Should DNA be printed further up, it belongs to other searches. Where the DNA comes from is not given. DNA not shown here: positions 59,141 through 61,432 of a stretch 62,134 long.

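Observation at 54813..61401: Operon of an APH-type kinase plus three membrane proteins sharing a PGAG transmembrane module, two fused to linalool dehydratase/isomerase-like domains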

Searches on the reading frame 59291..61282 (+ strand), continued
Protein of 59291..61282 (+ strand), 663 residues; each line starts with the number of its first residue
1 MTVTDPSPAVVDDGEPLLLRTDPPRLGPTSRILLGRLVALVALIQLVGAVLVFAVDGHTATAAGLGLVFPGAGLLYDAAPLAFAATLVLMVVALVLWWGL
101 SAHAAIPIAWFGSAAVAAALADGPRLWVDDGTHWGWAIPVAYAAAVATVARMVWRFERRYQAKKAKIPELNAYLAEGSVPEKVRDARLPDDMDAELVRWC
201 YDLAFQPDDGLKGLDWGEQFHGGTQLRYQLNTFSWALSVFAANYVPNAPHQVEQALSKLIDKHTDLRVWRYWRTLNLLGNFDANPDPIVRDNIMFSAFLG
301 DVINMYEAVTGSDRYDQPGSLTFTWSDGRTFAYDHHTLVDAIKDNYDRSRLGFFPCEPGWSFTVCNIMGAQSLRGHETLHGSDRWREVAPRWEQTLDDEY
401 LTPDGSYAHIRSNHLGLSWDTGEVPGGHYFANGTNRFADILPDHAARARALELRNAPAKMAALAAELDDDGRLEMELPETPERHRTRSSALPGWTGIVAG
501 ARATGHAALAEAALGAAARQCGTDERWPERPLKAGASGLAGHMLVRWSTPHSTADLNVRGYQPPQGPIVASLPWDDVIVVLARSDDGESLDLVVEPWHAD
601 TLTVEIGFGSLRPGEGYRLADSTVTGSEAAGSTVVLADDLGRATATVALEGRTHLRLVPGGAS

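Call 78: list_cluster_members(proteins=[P0174, P0175, P0267, P0163, P0181, P0257, P0203, P0176, P0206, P0155])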
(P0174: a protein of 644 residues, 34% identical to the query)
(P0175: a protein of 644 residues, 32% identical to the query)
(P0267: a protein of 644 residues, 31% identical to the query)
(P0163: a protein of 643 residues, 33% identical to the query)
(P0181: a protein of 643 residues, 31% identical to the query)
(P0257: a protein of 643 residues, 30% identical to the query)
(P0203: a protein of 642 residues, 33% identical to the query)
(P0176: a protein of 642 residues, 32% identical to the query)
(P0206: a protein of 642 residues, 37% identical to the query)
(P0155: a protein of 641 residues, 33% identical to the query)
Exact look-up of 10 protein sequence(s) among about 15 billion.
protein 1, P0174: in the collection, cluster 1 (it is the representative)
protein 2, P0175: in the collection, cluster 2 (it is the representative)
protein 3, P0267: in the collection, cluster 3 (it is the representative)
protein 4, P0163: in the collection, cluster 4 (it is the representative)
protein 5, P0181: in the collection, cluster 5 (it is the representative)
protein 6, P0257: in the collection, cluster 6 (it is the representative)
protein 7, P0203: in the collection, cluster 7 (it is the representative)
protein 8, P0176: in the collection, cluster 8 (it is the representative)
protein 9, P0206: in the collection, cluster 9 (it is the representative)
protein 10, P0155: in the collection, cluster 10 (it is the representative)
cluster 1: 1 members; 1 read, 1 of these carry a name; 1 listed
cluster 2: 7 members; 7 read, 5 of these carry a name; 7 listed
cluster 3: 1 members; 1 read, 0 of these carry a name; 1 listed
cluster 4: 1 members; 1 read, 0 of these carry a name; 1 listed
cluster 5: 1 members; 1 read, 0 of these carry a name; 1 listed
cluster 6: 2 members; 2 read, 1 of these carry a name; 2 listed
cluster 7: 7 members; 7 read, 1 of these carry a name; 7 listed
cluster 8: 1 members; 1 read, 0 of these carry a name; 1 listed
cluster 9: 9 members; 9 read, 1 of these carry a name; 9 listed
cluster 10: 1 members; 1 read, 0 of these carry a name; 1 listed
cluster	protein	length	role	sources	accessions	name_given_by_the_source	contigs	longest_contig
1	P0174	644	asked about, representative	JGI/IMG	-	hypothetical protein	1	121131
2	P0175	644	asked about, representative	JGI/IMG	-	Linalool dehydratase/isomerase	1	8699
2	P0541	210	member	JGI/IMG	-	Linalool dehydratase/isomerase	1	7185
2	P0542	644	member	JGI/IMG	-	Linalool dehydratase/isomerase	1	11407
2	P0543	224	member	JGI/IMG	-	Linalool dehydratase/isomerase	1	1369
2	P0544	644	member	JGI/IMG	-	hypothetical protein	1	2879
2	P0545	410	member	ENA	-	-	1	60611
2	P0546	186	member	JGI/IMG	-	-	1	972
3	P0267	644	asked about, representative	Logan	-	-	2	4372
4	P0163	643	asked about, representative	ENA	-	-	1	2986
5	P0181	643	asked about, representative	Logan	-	-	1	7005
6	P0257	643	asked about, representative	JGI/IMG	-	hypothetical protein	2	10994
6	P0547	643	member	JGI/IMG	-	-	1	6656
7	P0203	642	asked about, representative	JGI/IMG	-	-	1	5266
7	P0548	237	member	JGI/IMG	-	hypothetical protein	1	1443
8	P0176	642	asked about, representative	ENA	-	-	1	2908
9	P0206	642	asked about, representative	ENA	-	-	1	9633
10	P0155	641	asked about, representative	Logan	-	-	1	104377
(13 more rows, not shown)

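Call 79: find_encoding_contigs(protein=P0174, flank=7000, max_places=1)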
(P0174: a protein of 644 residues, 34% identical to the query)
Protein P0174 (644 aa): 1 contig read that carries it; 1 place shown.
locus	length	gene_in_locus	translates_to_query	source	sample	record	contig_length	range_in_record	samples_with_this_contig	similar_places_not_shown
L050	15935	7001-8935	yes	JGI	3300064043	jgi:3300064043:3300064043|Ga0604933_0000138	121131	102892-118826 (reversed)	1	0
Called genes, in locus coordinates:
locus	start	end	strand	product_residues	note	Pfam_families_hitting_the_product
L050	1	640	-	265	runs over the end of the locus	PF00378:ECH_1, PF16113:ECH_2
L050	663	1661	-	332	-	PF03308:MeaB, PF02492:cobW (faint)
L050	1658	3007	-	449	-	PF00501:AMP-binding, PF14535:AMP-binding_C_2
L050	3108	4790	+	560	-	PF01642:MM_CoA_mutase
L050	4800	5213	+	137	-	PF02310:B12-binding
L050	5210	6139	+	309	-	PF01144:CoA_trans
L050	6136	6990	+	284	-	PF01144:CoA_trans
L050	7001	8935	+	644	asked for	PF18566:Ldi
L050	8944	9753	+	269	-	PF00106:adh_short, PF08659:KR, PF13561:adh_short_C2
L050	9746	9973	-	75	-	PF14697:Fer4_21 (faint), PF25160:LdpA_Fe-S-bd (faint), PF13484:Fer4_16 (faint), PF12838:Fer4_7 (weak), PF12797:Fer4_2, PF00037:Fer4, PF12837:Fer4_6, PF13237:Fer4_10 (weak)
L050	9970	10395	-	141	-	PF00376:MerR, PF13411:MerR_1, PF09278:MerR-DNA-bind (faint)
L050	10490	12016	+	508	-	PF00890:FAD_binding_2 (weak), PF01266:DAO (weak), PF01593:Amino_oxidase, PF12831:FAD_oxidored (faint), PF13450:NAD_binding_8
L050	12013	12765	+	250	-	PF13622:4HBT_3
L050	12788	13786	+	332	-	PF08240:ADH_N, PF00107:ADH_zinc_N, PF13602:ADH_zinc_N_2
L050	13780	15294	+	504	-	PF00501:AMP-binding, PF13193:AMP-binding_C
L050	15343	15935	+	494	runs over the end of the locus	PF04075:F420H2_quin_red, PF00106:adh_short, PF08659:KR (weak), PF13561:adh_short_C2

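Call 80: find_encoding_contigs(protein=P0155, flank=7000, max_places=1)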
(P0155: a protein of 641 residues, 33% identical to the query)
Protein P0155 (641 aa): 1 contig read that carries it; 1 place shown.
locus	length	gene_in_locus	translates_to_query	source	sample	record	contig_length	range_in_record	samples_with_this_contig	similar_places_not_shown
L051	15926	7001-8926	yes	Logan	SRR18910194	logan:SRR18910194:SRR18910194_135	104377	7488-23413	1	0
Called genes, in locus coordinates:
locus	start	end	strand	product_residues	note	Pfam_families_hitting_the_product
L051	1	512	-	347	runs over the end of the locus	PF00296:Bac_luciferase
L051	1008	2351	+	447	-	PF00890:FAD_binding_2 (weak), PF01266:DAO (weak), PF01494:FAD_binding_3 (weak), PF01946:Thi4 (weak), PF03486:HI0933_like (weak), PF12831:FAD_oxidored, PF01593:Amino_oxidase, PF13450:NAD_binding_8, +1 more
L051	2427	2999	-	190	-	PF02909:TetR_C_1 (faint), PF00440:TetR_N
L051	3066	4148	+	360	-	PF00296:Bac_luciferase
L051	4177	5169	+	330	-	PF23213:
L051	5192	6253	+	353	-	PF02958:EcKL (weak), PF01636:APH, PF02958:EcKL, PF07914:DUF1679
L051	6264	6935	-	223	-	PF00440:TetR_N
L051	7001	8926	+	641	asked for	PF18566:Ldi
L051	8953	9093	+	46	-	-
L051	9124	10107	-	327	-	PF17198:AveC_like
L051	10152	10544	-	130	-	PF12680:SnoaL_2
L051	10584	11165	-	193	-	PF00440:TetR_N, PF17932:TetR_C_24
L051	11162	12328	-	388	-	PF06742:DUF1214 (faint)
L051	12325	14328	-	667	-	PF00106:adh_short, PF08659:KR, PF13561:adh_short_C2, PF13469:Sulfotransfer_3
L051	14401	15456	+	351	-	PF03435:Sacchrp_dh_NADP, PF13460:NAD_binding_10 (weak)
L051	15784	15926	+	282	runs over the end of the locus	-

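Call 81: find_encoding_contigs(protein=P0143, flank=7000, max_places=1)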
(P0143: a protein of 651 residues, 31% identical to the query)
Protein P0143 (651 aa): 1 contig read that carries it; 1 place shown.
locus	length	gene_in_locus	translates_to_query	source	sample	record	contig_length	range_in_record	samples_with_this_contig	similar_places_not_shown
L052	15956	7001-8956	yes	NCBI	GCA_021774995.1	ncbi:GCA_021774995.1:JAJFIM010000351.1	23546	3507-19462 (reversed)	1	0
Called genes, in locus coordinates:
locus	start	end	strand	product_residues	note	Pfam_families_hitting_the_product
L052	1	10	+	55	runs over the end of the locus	-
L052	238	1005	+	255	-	PF00106:adh_short, PF01370:Epimerase (weak), PF08659:KR, PF13561:adh_short_C2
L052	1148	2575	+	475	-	PF00171:Aldedh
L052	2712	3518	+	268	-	PF00106:adh_short, PF08659:KR, PF13561:adh_short_C2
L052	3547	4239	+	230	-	PF00106:adh_short, PF01370:Epimerase, PF13561:adh_short_C2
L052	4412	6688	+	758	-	PF07715:Plug, PF00593:TonB_dep_Rec_b-barrel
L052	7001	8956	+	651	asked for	PF18566:Ldi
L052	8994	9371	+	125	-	-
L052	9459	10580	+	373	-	PF13458:Peripla_BP_6, PF01094:ANF_receptor (weak)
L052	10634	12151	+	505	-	PF00501:AMP-binding, PF13193:AMP-binding_C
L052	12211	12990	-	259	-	PF00378:ECH_1, PF16113:ECH_2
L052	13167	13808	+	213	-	-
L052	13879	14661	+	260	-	PF00378:ECH_1, PF16113:ECH_2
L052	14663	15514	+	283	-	PF00106:adh_short, PF08659:KR, PF13561:adh_short_C2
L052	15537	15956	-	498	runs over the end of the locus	PF00501:AMP-binding, PF13193:AMP-binding_C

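Call 88: search_protein_families(library=pfam, proteins=[P0127, P0159, P0168, P0190, P0255, P0148, P0177, P0223, P0128, P0130], max_evalue=0.001)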
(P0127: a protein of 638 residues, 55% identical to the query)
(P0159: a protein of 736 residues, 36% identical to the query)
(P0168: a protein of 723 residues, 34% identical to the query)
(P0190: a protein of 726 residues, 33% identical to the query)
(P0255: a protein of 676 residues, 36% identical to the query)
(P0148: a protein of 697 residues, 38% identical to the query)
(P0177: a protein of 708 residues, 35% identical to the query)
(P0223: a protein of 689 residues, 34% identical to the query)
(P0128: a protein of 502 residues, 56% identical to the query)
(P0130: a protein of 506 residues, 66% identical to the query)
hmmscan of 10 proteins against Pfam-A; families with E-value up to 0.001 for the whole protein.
P0127 (638 aa): 1 family
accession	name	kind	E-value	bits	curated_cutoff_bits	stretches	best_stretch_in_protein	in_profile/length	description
PF18566.7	Ldi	-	3e-30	106.2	26.1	1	321-413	1-100/318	Linalool dehydratase/isomerase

P0159 (736 aa): 1 family
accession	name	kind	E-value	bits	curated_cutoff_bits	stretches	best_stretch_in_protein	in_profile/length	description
PF18566.7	Ldi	-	7.5e-47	160.8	26.1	1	280-605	1-302/318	Linalool dehydratase/isomerase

P0168 (723 aa): 1 family
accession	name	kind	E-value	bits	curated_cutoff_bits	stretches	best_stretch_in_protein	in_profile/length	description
PF18566.7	Ldi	-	5.8e-73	246.6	26.1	1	312-605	1-316/318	Linalool dehydratase/isomerase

P0190 (726 aa): 1 family
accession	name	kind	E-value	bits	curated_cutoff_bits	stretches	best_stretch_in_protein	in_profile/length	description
PF18566.7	Ldi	-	7.9e-69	233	26.1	1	309-593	1-307/318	Linalool dehydratase/isomerase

P0255 (676 aa): 1 family
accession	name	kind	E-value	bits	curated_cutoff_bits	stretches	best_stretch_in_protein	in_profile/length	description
PF18566.7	Ldi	-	9.7e-70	236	26.1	1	259-555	1-316/318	Linalool dehydratase/isomerase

P0148 (697 aa): 1 family
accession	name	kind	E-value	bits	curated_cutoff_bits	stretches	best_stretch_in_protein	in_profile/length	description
PF18566.7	Ldi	-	2.4e-77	261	26.1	2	239-437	1-213/318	Linalool dehydratase/isomerase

P0177 (708 aa): 1 family
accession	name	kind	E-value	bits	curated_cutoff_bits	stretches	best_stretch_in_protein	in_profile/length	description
PF18566.7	Ldi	-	3.5e-67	227.6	26.1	1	246-545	1-297/318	Linalool dehydratase/isomerase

P0223 (689 aa): 1 family
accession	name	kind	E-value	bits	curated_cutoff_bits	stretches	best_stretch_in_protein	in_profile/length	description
PF18566.7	Ldi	-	1.3e-75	255.3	26.1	1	221-465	1-257/318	Linalool dehydratase/isomerase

P0128 (502 aa): 1 family
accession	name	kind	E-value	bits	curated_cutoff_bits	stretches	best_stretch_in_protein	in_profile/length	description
PF18566.7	Ldi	-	7e-26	91.9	26.1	1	167-276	93-209/318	Linalool dehydratase/isomerase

P0130 (506 aa): 0 families

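Call 98: search_dna_similar(query=window:59291-61282:+, collection=plasmids, mode=protein, max_evalue=1e-10, max_rows=25)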
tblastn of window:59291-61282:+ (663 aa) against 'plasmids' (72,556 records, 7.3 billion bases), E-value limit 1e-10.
Records with a match: 12; places in all: 12; records where one place covers at least 80% of the query: 0.
Best place of each record, by identity: <60% 12.
By first word of the organism name: Agrobacterium 6; Rhodococcus 2; Novosphingobium 1; Aureimonas 1; Allorhizobium 1; Variovorax 1.
By predicted mobility (MOB-suite, as given by PLSDB): non-mobilizable 9; conjugative 2; mobilizable 1.
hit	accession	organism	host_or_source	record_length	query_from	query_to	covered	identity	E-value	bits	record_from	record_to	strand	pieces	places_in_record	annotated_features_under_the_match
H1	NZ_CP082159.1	Rhodococcus opacus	bacterial isolate,soil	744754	2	417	63%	30.8%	5e-42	171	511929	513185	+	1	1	hypothetical protein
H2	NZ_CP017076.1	Novosphingobium resinovorum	single cell,soil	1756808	3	418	63%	30.5%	1e-41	170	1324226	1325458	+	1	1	none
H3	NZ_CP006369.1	Aureimonas sp. AU20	-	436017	191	418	34%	34.2%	3e-35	151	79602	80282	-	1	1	hypothetical protein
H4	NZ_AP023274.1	Agrobacterium vitis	Vitis vinifera,grapevine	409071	207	398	29%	29.7%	1e-16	92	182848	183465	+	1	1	hypothetical protein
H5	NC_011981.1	Allorhizobium ampelinum S4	Vitis vinifera cv. 'Izsaki Sarfeher'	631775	207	398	29%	29.5%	9e-17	93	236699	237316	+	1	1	hypothetical protein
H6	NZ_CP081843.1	Agrobacterium vitis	Vitis,Cell culture,South Africa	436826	207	398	29%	29.5%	9e-17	93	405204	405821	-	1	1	hypothetical protein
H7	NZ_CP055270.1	Agrobacterium vitis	Vitis vinifera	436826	207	398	29%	29.5%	9e-17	93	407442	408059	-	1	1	hypothetical protein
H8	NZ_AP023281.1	Agrobacterium vitis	Vitis vinifera,grapevine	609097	207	398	29%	29.5%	1e-16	92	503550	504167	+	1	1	hypothetical protein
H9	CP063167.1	Variovorax paradoxus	-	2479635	191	395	31%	27.4%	3e-14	84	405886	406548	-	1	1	hypothetical protein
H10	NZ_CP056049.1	Agrobacterium vitis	Vitis vinifera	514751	207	398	29%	29.0%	3e-16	91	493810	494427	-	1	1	hypothetical protein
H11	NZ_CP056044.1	Agrobacterium vitis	Vitis vinifera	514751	207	398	29%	29.0%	3e-16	91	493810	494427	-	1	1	hypothetical protein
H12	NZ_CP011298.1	Rhodococcus erythropolis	pure culture,soil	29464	227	383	24%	27.6%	2e-11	75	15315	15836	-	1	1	hypothetical protein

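Call 99: get_annotated_region(hit=H1, flank=8000)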
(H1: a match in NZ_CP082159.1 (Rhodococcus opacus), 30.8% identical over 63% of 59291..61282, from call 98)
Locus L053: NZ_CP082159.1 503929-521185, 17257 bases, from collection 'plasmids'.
description: Rhodococcus opacus strain DSM 44186 plasmid pRop44186_a, complete sequence
organism: Rhodococcus opacus (NCBI taxid 37919)
taxonomy: Bacteria; Actinomycetota; Actinomycetes; Mycobacteriales; Nocardiaceae; Rhodococcus; Rhodococcus opacus
host: -; source: bacterial isolate,soil; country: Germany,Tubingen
typing (MOB-suite, as given by PLSDB): mobilizable; replicon rep_cluster_313; relaxase MOBP,MOBP
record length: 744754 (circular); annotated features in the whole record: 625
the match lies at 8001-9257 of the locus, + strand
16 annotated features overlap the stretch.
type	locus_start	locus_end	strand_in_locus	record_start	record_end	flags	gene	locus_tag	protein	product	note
CDS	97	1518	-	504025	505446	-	-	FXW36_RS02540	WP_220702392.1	aldehyde dehydrogenase family protein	-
CDS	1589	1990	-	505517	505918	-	-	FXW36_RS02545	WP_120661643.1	SDR family oxidoreductase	-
CDS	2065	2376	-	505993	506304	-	-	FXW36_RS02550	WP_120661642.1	SDR family NAD(P)-dependent oxidoreductase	-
CDS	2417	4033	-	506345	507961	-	-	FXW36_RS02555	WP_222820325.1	NAD(P)/FAD-dependent oxidoreductase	-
CDS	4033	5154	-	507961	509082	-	-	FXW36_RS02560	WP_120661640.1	NAD(P)-dependent alcohol dehydrogenase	-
CDS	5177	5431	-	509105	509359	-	-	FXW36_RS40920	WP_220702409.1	alpha/beta hydrolase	-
CDS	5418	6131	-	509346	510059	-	-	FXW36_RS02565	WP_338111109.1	alpha/beta hydrolase fold domain-containing protein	-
CDS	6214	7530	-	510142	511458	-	-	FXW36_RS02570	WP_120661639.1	MFS transporter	GO:0055085 - transmembrane transport [Evidence IEA]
CDS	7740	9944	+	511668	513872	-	-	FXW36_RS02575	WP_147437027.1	hypothetical protein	-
CDS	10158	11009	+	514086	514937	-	-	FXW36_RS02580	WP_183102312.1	cytochrome c oxidase assembly protein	-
CDS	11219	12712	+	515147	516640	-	-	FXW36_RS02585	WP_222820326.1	aldehyde dehydrogenase family protein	-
CDS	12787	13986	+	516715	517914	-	-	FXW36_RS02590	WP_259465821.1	cytochrome P450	-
CDS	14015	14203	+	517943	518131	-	-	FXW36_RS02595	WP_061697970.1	ferredoxin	-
CDS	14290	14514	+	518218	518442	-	-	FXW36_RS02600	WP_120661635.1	DUF3263 domain-containing protein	-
CDS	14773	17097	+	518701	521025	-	-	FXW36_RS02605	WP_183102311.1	LuxR C-terminal-related transcriptional regulator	GO:0006355 - regulation of DNA-templated transcription [Evidence IEA]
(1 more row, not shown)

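Call 100: get_annotated_region(hit=H2, flank=8000)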
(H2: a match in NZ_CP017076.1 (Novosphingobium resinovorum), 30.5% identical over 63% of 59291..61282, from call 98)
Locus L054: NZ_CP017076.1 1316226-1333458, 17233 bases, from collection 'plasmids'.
description: Novosphingobium resinovorum strain SA1 plasmid pSA1
organism: Novosphingobium resinovorum (NCBI taxid 158500)
taxonomy: Bacteria; Pseudomonadota; Alphaproteobacteria; Sphingomonadales; Sphingomonadaceae; Novosphingobium; Novosphingobium resinovorum
host: -; source: single cell,soil; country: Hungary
typing (MOB-suite, as given by PLSDB): conjugative; relaxase MOBP; mating-pair formation MPF_T
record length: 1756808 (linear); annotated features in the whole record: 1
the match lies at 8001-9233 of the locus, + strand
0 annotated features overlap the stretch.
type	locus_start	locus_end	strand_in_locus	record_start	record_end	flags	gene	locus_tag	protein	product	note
